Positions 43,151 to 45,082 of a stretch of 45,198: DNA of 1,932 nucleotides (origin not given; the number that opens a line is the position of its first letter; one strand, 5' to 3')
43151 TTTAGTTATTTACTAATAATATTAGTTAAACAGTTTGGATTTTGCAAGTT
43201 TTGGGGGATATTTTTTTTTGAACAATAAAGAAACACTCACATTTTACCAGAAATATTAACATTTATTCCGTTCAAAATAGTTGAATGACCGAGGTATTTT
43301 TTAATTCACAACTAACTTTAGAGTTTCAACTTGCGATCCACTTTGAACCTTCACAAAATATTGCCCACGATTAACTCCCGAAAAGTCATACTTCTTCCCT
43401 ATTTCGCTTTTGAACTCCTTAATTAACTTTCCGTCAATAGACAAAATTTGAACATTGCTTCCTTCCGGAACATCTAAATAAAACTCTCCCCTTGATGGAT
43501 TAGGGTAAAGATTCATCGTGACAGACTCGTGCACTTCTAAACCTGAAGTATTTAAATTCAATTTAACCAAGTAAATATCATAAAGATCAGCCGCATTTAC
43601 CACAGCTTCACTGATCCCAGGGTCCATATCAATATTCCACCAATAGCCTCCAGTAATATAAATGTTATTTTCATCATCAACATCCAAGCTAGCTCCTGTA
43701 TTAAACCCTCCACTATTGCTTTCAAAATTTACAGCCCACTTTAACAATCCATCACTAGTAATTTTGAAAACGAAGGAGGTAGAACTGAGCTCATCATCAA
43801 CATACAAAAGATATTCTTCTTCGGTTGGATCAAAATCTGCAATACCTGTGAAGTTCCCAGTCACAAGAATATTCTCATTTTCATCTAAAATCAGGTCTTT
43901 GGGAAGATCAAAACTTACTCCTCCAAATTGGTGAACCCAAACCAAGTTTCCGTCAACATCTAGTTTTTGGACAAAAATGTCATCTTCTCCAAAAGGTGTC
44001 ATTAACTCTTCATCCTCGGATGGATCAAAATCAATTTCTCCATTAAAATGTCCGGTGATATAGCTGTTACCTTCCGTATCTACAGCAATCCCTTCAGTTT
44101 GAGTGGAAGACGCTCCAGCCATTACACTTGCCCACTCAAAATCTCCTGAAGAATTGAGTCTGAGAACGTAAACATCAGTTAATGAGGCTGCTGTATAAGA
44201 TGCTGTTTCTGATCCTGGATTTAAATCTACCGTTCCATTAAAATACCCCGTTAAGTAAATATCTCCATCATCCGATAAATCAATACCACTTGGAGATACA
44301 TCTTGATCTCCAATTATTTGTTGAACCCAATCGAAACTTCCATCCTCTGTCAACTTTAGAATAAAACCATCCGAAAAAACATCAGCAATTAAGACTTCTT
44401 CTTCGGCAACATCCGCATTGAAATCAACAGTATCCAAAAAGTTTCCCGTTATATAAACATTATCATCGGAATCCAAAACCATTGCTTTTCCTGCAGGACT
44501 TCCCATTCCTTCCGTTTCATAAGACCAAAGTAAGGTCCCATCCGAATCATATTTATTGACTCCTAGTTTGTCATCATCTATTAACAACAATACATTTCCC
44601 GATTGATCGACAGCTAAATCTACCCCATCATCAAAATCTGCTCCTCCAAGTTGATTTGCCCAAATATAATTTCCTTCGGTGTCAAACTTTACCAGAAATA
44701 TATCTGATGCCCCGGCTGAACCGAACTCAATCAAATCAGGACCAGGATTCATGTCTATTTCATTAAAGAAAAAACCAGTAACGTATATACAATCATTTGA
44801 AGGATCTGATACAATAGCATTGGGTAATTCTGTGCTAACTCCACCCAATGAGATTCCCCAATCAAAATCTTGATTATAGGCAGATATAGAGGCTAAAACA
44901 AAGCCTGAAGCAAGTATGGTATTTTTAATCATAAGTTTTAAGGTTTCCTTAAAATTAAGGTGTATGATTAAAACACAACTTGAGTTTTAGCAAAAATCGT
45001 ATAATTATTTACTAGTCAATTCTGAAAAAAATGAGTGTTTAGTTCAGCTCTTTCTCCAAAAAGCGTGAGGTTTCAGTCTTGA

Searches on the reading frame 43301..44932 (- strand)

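Call 9: search_protein_families(library=pfam, proteins=[window:43301-44932:-], max_evalue=0.01)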
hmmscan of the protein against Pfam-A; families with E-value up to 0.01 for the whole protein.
window:43301-44932:- (543 aa): 3 families
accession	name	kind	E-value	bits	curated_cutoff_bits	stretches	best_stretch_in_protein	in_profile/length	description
PF06739.17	SBBP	-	1e-20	73.8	20.5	2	275-295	11-31/38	Beta-propeller repeat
PF18962.6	Por_Secre_tail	-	6.1e-11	42.9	27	1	475-542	1-75/75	Secretion system C-terminal sorting domain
PF12378.14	P1_N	-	0.0022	17.9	24.8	0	106-172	7-69/286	Mycoplasma adhesin P1, N-terminal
